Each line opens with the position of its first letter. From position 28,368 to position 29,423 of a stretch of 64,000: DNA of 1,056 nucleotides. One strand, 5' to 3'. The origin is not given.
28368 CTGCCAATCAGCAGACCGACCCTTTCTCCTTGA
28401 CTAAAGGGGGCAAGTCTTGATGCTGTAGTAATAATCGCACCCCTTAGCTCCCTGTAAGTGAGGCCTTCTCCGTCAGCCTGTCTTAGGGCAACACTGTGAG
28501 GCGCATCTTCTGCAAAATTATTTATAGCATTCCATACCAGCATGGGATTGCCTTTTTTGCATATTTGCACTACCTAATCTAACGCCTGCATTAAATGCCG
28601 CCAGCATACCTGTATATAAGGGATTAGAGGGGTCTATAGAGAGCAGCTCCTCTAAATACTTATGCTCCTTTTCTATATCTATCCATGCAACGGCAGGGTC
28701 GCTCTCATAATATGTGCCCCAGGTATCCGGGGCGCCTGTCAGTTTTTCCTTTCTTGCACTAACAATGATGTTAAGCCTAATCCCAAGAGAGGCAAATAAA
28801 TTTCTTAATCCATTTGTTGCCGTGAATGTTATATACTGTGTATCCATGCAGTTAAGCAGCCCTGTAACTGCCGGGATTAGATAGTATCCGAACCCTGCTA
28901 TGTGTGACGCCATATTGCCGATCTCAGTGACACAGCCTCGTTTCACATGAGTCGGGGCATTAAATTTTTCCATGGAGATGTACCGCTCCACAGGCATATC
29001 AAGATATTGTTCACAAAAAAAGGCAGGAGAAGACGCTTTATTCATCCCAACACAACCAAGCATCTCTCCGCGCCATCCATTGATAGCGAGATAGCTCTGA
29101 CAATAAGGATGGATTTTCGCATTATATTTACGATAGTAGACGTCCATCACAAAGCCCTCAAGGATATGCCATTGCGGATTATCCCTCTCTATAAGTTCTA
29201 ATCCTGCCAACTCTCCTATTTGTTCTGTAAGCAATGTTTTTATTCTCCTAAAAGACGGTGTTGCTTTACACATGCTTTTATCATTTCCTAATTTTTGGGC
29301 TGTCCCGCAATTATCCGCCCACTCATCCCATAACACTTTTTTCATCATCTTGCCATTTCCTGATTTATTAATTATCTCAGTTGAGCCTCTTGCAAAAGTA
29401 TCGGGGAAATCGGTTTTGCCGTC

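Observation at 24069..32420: Candidate acyl-signal/lipid biosynthesis cluster: SDR, secreted TPR protein, radical SAM, AMP-ligase with an overlapping putative N-acyltransferase, next to a sigma54 two-component system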

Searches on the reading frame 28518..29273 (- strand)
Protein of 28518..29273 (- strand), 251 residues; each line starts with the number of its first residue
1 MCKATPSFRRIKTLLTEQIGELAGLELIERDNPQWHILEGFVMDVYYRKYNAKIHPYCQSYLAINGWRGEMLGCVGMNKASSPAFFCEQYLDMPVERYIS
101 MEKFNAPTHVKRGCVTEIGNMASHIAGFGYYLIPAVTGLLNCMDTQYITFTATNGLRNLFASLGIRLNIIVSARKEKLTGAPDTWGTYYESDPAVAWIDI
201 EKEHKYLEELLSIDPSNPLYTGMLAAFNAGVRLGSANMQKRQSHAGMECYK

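Call 26: search_protein_representatives(alignment_id=A2)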
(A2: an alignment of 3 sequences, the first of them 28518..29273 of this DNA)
Query: 3 sequences, 234 profile positions. Proteins with E-value up to 0.001 (for the whole library): 1900; up to 1e-10: 1524; up to 1e-30: 347. The best 150 are listed.
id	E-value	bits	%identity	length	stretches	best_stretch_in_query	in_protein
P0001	6.4e-112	389.0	-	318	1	3-232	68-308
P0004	1.6e-59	217.5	-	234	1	33-231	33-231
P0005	2.2e-59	217.0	-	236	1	9-231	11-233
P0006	3.3e-59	216.5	-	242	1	32-224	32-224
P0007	7.8e-58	212.0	-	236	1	27-231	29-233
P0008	7.0e-56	205.6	-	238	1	32-229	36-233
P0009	6.5e-55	202.4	-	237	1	17-230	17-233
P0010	8.8e-55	202.0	-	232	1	21-228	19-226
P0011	2.6e-48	180.8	-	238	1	34-228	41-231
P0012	3.8e-48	180.3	-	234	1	32-229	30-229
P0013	1.6e-45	171.7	-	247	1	25-230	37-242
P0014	5.6e-44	166.6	-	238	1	20-230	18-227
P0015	4.5e-43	163.7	-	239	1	33-228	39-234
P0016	6.4e-43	163.2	-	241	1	24-216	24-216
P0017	7.8e-43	162.9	-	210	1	26-202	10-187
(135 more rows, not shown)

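Call 28: predict_structure(alignment_id=A2)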
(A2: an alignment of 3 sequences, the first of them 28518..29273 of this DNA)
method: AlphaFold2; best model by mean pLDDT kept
length: 251 residues; sequences in the alignment: 3
mean_pLDDT: 50.6   pTM: 0.52
mean pLDDT of the five models: 50.6, 48.3, 47.6, 39.8, 37.3
residues with pLDDT >= 90: 0; 70-90: 28; 50-70: 110; < 50: 113
segments of 3 or more residues with pLDDT < 50: 1-32, 56-60, 79-83, 121-127, 174-191, 209-251
pLDDT, mean of each block of 10 residues (from residue 1): 23 26 33 52 55 51 56 52 58 74 61 67 47 54 65 63 64 49 37 66 55 41 43 38 37 26
secondary structure, 60 per line:
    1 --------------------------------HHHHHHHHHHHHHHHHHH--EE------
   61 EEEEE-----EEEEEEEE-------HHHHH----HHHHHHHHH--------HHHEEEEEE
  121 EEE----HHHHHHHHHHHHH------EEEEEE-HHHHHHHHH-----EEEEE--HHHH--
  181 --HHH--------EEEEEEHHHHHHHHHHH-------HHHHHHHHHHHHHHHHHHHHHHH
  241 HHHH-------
elements in order: H33-50 E61-65 E71-78 H86-90 H95-103 E115-123 H128-140 E147-152 H154-162 E168-172 H175-178 E194-199 H200-210 H218-244

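Call 33: find_related_loci(query=A4, collection=genome_contigs, flank=9000)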
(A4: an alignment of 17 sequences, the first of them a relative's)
Query A4 (247 aa) in genome_contigs; peptide patterns used: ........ (x = any residue, [..] = any of these).
588 stretches matched a pattern; 449 encode a relative of the query (tblastn E <= 1e-3); the best 80 are kept; 80 distinct loci.
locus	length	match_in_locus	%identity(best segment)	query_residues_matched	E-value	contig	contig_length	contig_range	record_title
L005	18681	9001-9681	43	16-243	7e-59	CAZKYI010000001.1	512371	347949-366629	MAG TPA_asm: uncultured Pseudomonadales bacterium isolate SRP344714_co1_215 genome assembly, contig: NODE_19_length_5123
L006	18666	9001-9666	44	8-223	2e-53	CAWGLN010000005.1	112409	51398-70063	MAG: uncultured Gammaproteobacteria bacterium isolate MFD09779.bin.1.71 genome assembly, contig: contig_47009, whole gen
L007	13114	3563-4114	49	38-221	4e-53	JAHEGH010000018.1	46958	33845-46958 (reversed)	MAG: Gammaproteobacteria bacterium isolate Ww390 NODE_642_length_46958_cov_11.473600, whole genome shotgun sequence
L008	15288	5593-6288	40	9-236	3e-52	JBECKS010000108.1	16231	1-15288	MAG: Pseudomonadales bacterium isolate ETDI11 k127_42632, whole genome shotgun sequence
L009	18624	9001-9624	42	38-245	1e-51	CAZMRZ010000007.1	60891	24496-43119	MAG TPA_asm: uncultured Woeseiaceae bacterium isolate SRP155585_co2_43 genome assembly, contig: NODE_85_length_60891_cov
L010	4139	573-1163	45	38-234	1e-50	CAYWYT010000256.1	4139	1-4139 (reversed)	MAG TPA_asm: uncultured Woeseiaceae bacterium isolate SRP155585_co2_107 genome assembly, contig: NODE_24827_length_4139_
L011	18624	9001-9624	42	38-245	1e-51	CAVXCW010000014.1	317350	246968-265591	MAG: uncultured Gammaproteobacteria bacterium isolate MFD03551.bin.1.18 genome assembly, contig: contig_24446, whole gen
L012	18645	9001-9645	41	29-242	1e-48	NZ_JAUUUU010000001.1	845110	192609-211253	Porticoccus litoralis strain DSM 25064 Scaffold1, whole genome shotgun sequence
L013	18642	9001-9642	41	29-241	2e-49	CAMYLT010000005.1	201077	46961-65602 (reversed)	MAG: uncultured Porticoccus sp. isolate Biocath_Gamma_027 genome assembly, contig: k127_22056, whole genome shotgun sequ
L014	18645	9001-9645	41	29-242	3e-47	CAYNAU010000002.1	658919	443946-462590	MAG TPA_asm: uncultured Porticoccus sp. isolate SRP321284_co1_104 genome assembly, contig: NODE_2_length_658919_cov_401.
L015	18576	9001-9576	44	36-228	5e-47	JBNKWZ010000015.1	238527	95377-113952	MAG: Cellvibrionaceae bacterium isolate D2.bin.2.orig k141_212766, whole genome shotgun sequence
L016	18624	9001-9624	40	28-234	2e-46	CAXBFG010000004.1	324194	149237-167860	MAG TPA_asm: uncultured Gammaproteobacteria bacterium isolate ERR2762118_binner13_Refined_85 genome assembly, contig: ER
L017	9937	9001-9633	39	9-222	6e-46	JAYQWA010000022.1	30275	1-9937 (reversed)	MAG: Gammaproteobacteria bacterium isolate SD9010_S4_maxbin_bins.tsv.048 NODE_927_length_30275_cov_8.579649, whole genom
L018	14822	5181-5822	40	29-241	1e-45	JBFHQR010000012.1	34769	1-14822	MAG: Porticoccus sp. isolate Mix_sand08.2021.06.Z.10 k141_2466733_length_34769_cov_9.0000, whole genome shotgun sequence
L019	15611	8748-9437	37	1-243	4e-45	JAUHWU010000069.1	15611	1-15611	MAG: Gammaproteobacteria bacterium isolate 2_bin.33 NODE_2521_length_15611_cov_1.220356, whole genome shotgun sequence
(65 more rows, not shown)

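Call 37: predict_structure(alignment_id=A3)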
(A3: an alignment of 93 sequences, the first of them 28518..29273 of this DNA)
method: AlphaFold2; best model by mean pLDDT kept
length: 251 residues; sequences in the alignment: 93
mean_pLDDT: 91.9   pTM: 0.87
mean pLDDT of the five models: 91.9, 90.6, 89.9, 87.6, 87.7
residues with pLDDT >= 90: 198; 70-90: 44; 50-70: 6; < 50: 3
segments of 3 or more residues with pLDDT < 50: 1-3
pLDDT, mean of each block of 10 residues (from residue 1): 58 80 92 97 98 95 95 95 90 96 90 96 93 96 96 97 97 97 97 98 96 90 91 90 82 60
secondary structure, 60 per line:
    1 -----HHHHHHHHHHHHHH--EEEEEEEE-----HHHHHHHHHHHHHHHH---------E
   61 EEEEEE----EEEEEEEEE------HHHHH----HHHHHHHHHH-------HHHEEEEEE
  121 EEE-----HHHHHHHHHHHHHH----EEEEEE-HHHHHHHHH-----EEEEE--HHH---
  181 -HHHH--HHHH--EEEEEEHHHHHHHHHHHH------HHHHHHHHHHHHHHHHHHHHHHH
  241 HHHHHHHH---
elements in order: H6-19 E22-29 H35-50 E60-66 E71-79 H86-90 H95-104 E115-123 H129-142 E147-152 H154-162 E168-172 H182-185 H188-191 E194-199 H200-211 H218-248

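Call 40: fold_search(model_id=the predicted structure, library=pdb)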
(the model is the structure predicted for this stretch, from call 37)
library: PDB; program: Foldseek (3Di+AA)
matches with E <= 10: 535; with E <= 0.001: 149
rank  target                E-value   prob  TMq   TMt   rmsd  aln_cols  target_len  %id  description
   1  6wns                  4.7e-07  1.00  0.45  0.56   6.5       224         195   11  The structure of a CoA-dependent acyl-homoserine lactone synthase, MesI (released 2020-05-13)
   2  3p2h                  7.2e-07  1.00  0.45  0.59   5.1       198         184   12  Crystal structure of TofI in a ternary complex with an inhibitor and MTA (released 2011-07-06)
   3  3p2f                  1.1e-06  1.00  0.48  0.66   4.2       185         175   14  Crystal structure of TofI in an apo form (released 2011-07-06)
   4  1ro5                  1.6e-06  1.00  0.45  0.56   5.5       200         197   10  Crystal Structure of the AHL Synthase LasI (released 2004-08-24)
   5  5w8g                  4.4e-06  1.00  0.51  0.59   8.0       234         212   12  The structure of a COA-dependent acyl-homoserine lactone synthase, BjaI, with SAH (released 2017-08-23)
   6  5w8a                  6.3e-06  1.00  0.51  0.59   8.7       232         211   12  The structure of a COA-dependent acyl-homoserine lactone synthase, BjaI, with SAM and isopentyl-CoA (released 2017-08-23)
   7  9ynv_N                7.6e-06  1.00  0.43  0.32   8.6       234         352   11  Histone Acetyl Transferase (HAT) module of ctSAGA (released 2025-12-03)
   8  5w8e                  9.8e-06  1.00  0.51  0.58   7.8       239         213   12  The structure of a CoA-dependent acyl-homoserine lactone synthase, BjaI, with the adduct of SAH and IV-CoA (released 2017-08-23)
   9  2g0b_D                1.2e-05  1.00  0.48  0.63   4.9       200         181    8  The structure of FeeM, an N-acyl amino acid synthase from uncultured soil microbes (released 2006-09-26)
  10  2g0b_A                1.3e-05  1.00  0.48  0.62   4.9       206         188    8  The structure of FeeM, an N-acyl amino acid synthase from uncultured soil microbes (released 2006-09-26)
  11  5w8c                  1.4e-05  1.00  0.51  0.59   8.7       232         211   12  The structure of a COA-dependent acyl-homoserine lactone synthase, BjaI, with MTA and isovaleryl-CoA (released 2017-08-23)
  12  6wn0_B                2.3e-05  1.00  0.48  0.55   5.1       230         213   10  The structure of a CoA-dependent acyl-homoserine lactone synthase, RpaI, with the adduct of SAH and p-coumaroyl CoA (released 2020-05-13)
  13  4mj8_B                3.2e-05  1.00  0.41  0.58   6.6       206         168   11  Crystal structure of spermidine N-acetyltransferase from Vibrio cholerae in complex with polyamine (released 2013-09-25)
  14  3d8p_A                3.6e-05  1.00  0.40  0.60   5.5       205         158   11  Crystal structure of acetyltransferase of GNAT family (NP_373092.1) from STAPHYLOCOCCUS AUREUS MU50 at 2.20 A resoluti (released 2008-10-28)
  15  2g0b_C                4.3e-05  1.00  0.46  0.60   5.2       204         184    9  The structure of FeeM, an N-acyl amino acid synthase from uncultured soil microbes (released 2006-09-26)
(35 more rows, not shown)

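Call 49: search_solved_structures(query=A3, max_evalue=10)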
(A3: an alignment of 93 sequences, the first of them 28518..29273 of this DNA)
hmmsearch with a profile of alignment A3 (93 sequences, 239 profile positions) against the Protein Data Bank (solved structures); distinct sequences matched with E-value up to 10: 0.

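Call 58: find_homologous_proteins(query=A3, max_evalue=1e-10)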
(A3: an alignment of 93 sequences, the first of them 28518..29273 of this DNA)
Query A3 (93 sequences) (251 aa, profile of the alignment): 40 proteins with E <= 1e-10 among 8000 candidates.
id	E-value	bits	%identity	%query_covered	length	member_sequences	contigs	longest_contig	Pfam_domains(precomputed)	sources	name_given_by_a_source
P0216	2.4e-77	277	34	44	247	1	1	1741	PF12261.15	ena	-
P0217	1.5e-76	275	28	78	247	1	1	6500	PF12261.15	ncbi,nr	ncbi:MAG: thermostable hemolysin [Xanthomonadales bacterium]|nr:thermostable hemolysin [Xanthomonada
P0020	8.8e-76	272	27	65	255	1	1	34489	PF12261.15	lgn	-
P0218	6.6e-75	269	27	80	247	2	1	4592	PF12261.15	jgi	jgi:hypothetical protein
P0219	4.7e-74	267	28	76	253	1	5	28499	PF12261.15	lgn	-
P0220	1.1e-73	265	28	77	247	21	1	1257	PF12261.15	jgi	jgi:hypothetical protein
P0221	4.9e-71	257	27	81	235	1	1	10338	PF12261.15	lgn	-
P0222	1.0e-69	252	23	81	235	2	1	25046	PF12261.15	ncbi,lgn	-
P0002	3.3e-68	247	27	79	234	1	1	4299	PF12261.15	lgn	-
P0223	8.9e-68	246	27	69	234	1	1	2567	PF12261.15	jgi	jgi:hypothetical protein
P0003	2.5e-67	245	28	73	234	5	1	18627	PF12261.15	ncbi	-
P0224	2.7e-67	244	29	73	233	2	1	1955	PF12261.15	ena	-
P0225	5.4e-67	244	28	67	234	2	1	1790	PF12261.15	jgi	jgi:hypothetical protein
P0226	3.8e-66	241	27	82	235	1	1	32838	PF12261.15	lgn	-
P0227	7.6e-66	240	29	72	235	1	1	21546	PF12261.15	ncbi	ncbi:MAG: thermostable hemolysin [Halioglobus sp.]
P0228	1.0e-65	239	27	70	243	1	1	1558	PF12261.15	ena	-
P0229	3.9e-65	237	30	67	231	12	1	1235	PF12261.15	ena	-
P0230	4.5e-65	237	25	68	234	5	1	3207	PF12261.15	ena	-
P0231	6.9e-65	237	26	65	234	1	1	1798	PF12261.15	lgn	-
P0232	1.8e-64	235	25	65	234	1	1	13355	PF12261.15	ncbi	-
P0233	2.6e-64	235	27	78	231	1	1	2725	PF12261.15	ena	-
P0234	3.4e-64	234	26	69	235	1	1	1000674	PF12261.15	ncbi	-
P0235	2.1e-63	232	32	72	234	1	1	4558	PF12261.15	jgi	jgi:hypothetical protein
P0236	4.5e-63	231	26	66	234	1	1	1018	PF12261.15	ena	-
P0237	4.0e-62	228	30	72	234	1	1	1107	PF12261.15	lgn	-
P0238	1.0e-61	226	29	66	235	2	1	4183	PF12261.15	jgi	jgi:hypothetical protein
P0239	2.9e-61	225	27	74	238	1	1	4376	PF12261.15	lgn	-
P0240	1.1e-57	213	31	65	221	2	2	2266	PF12261.15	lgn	-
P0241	5.4e-53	198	29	70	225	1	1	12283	PF12261.15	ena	-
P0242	1.9e-50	189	28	67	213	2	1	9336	PF12261.15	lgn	-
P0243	6.7e-50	188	30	67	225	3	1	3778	PF12261.15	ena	-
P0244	1.1e-49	187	29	71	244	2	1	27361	PF12261.15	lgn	-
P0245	3.2e-49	185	28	67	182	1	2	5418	PF12261.15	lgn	-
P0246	4.9e-49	185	30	64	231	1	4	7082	PF12261.15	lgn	-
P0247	1.8e-48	183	29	68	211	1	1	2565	PF12261.15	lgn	-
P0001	2.2e-48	183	100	100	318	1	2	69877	PF12261.15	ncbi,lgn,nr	ncbi:MAG: thermostable hemolysin [Nitrospirae bacterium]|nr:thermostable hemolysin [Nitrospirota bac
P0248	5.7e-47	178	32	63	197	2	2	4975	PF12261.15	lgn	-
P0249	4.1e-46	175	30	69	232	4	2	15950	PF12261.15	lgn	-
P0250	5.1e-44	168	30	63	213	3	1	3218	PF12261.15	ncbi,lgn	-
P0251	9.8e-37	144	30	54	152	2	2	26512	PF12261.15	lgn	-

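Call 72: search_dna_similar(query=P0013, collection=plasmids, mode=protein, max_evalue=1e-8, max_rows=25)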
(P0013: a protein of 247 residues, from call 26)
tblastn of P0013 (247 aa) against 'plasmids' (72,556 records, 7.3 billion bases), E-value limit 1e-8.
Records with a match: 48; places in all: 48; records where one place covers at least 80% of the query: 4.
Best place of each record, by identity: <60% 48.
By first word of the organism name: Streptomyces 19; Pseudoalteromonas 12; Rhizobium 3; Variovorax 2; Photobacterium 2; Vibrio 2; Aeromonas 1; Pantoea 1; Alteromonas 1; Salinivibrio 1; and 4 more.
By predicted mobility (MOB-suite, as given by PLSDB): non-mobilizable 40; conjugative 4; mobilizable 4.
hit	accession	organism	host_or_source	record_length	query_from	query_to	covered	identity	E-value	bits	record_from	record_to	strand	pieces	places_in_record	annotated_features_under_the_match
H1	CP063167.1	Variovorax paradoxus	-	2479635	17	227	85%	34.4%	2e-26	114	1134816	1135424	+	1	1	thermostable hemolysin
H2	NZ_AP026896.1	Aeromonas caviae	Microbe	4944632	41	230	77%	36.4%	2e-28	120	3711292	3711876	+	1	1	none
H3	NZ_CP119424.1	Photobacterium sp. DA100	-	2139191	33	216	74%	37.3%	6e-29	121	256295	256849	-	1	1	none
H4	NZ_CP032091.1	Pseudoalteromonas donghaensis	cell culture,seawater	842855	38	223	75%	36.6%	4e-23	104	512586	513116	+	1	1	thermostable hemolysin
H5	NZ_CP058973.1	Pseudoalteromonas sp. JSTW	cell culture,marine sediment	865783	38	223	75%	36.6%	4e-23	104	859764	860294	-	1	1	thermostable hemolysin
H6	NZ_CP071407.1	Pantoea deleyi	mushroom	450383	32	223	78%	35.2%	9e-29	120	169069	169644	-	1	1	thermostable hemolysin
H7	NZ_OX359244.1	Alteromonas macleodii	-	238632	35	225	77%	35.2%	1e-18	92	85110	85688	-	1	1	thermostable hemolysin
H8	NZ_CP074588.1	Pseudoalteromonas piscicida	mixed culture,water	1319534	16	235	89%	29.6%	9e-15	81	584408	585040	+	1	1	none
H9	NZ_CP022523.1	Pseudoalteromonas sp. NC201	pure culture,sea water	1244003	16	235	89%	29.6%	7e-14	78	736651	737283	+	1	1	none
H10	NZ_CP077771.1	Pseudoalteromonas shioyasakiensis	Haliotis discus hannai,plate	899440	44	223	73%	36.1%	2e-24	108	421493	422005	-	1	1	thermostable hemolysin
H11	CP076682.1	Pseudoalteromonas shioyasakiensis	isolated microorganism,Ocean water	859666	44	223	73%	36.1%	2e-24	108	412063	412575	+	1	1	thermostable hemolysin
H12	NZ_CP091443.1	Pseudoalteromonas sp. CF6-2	sediment,South Sea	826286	44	223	73%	36.1%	3e-24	108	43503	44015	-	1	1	thermostable hemolysin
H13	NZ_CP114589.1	Salinivibrio kushneri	-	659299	36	216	73%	34.6%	1e-21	100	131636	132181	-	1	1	thermostable hemolysin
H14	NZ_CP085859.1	Vibrio parahaemolyticus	shrimp pond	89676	29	210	74%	33.3%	2e-24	108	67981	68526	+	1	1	thermostable hemolysin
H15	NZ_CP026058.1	Citrobacter freundii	Homo sapiens,lung tissue grind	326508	56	232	72%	33.7%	3e-26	114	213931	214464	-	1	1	thermostable hemolysin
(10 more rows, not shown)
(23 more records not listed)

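Call 73: get_annotated_region(hit=H14, flank=6000)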
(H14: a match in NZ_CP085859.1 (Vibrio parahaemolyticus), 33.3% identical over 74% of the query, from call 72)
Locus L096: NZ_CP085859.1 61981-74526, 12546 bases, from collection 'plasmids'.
description: Vibrio parahaemolyticus strain LH214 plasmid pLH214-1, complete sequence
organism: Vibrio parahaemolyticus (NCBI taxid 670)
taxonomy: Bacteria; Pseudomonadota; Gammaproteobacteria; Vibrionales; Vibrionaceae; Vibrio; Vibrio parahaemolyticus
host: -; source: shrimp pond; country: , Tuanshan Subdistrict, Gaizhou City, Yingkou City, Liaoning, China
typing (MOB-suite, as given by PLSDB): conjugative; relaxase MOBC; mating-pair formation MPF_T
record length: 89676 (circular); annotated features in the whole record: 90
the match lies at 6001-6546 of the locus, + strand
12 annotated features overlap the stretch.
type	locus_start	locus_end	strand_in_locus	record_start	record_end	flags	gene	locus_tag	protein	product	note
CDS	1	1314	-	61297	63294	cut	betT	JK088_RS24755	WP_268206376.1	choline BCCT transporter BetT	GO:0071705 - nitrogen compound transport [Evidence IEA]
CDS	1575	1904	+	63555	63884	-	-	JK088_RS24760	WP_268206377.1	hypothetical protein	-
CDS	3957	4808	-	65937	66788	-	hchA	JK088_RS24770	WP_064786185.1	glyoxalase III HchA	-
CDS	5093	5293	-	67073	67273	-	-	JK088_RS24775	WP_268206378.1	hypothetical protein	-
CDS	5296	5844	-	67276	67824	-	cybB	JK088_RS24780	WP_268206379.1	cytochrome b561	GO:0022904 - respiratory electron transport chain [Evidence IEA]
CDS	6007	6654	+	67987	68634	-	-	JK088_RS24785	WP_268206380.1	thermostable hemolysin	-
CDS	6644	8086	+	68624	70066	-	-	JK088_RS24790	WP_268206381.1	AMP-binding protein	-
CDS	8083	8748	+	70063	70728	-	-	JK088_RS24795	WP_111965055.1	iron-containing redox enzyme family protein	-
CDS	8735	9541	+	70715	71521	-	-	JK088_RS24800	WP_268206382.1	SDR family oxidoreductase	-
CDS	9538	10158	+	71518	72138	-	-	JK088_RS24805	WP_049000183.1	hypothetical protein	-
CDS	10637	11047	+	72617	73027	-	-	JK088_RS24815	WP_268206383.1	ASCH domain-containing protein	-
CDS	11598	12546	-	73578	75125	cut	-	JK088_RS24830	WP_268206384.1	methyl-accepting chemotaxis protein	GO:0007165 - signal transduction [Evidence IEA]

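Call 74: get_annotated_region(hit=H15, flank=6000)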
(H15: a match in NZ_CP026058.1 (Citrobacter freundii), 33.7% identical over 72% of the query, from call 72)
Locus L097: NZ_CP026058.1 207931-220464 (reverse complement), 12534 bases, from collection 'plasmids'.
description: Citrobacter freundii strain FDAARGOS_73 plasmid unnamed2, complete sequence
organism: Citrobacter freundii (NCBI taxid 546)
taxonomy: Bacteria; Pseudomonadota; Gammaproteobacteria; Enterobacterales; Enterobacteriaceae; Citrobacter; Citrobacter freundii
host: -; source: Homo sapiens,lung tissue grind; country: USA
typing (MOB-suite, as given by PLSDB): mobilizable; replicon Col(VCM04); relaxase MOBH
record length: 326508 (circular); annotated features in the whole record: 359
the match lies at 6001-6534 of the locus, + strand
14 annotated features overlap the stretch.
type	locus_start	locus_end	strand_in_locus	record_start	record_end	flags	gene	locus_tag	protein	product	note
CDS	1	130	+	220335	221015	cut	-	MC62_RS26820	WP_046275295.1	heavy metal response regulator transcription factor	GO:0006355 - regulation of DNA-templated transcription [Evidence IEA]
CDS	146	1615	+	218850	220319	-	-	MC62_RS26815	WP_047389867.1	heavy metal sensor histidine kinase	GO:0000160 - phosphorelay signal transduction system [Evidence IEA]; GO:0016310 - phosphorylation [Evidence IEA]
CDS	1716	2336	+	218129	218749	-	-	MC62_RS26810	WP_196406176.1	flavodoxin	-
CDS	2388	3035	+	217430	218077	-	-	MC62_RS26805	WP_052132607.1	DUF4405 domain-containing protein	-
CDS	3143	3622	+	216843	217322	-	-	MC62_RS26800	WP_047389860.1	cupin domain-containing protein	-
CDS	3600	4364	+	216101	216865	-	-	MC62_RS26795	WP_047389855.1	carboxymuconolactone decarboxylase family protein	-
CDS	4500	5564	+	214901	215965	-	-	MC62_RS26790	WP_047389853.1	alpha/beta fold hydrolase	-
CDS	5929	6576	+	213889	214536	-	-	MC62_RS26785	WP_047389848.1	thermostable hemolysin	-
CDS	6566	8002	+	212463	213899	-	-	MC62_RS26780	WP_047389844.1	AMP-binding protein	-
CDS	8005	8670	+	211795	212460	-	-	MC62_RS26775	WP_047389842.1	iron-containing redox enzyme family protein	-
CDS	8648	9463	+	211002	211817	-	-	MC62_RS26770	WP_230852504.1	SDR family oxidoreductase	-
CDS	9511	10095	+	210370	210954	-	-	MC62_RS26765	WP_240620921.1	hypothetical protein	-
CDS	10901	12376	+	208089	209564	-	-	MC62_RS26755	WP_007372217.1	UvrD-helicase domain-containing protein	-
CDS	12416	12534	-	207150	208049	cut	-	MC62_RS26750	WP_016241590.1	DsbA family protein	-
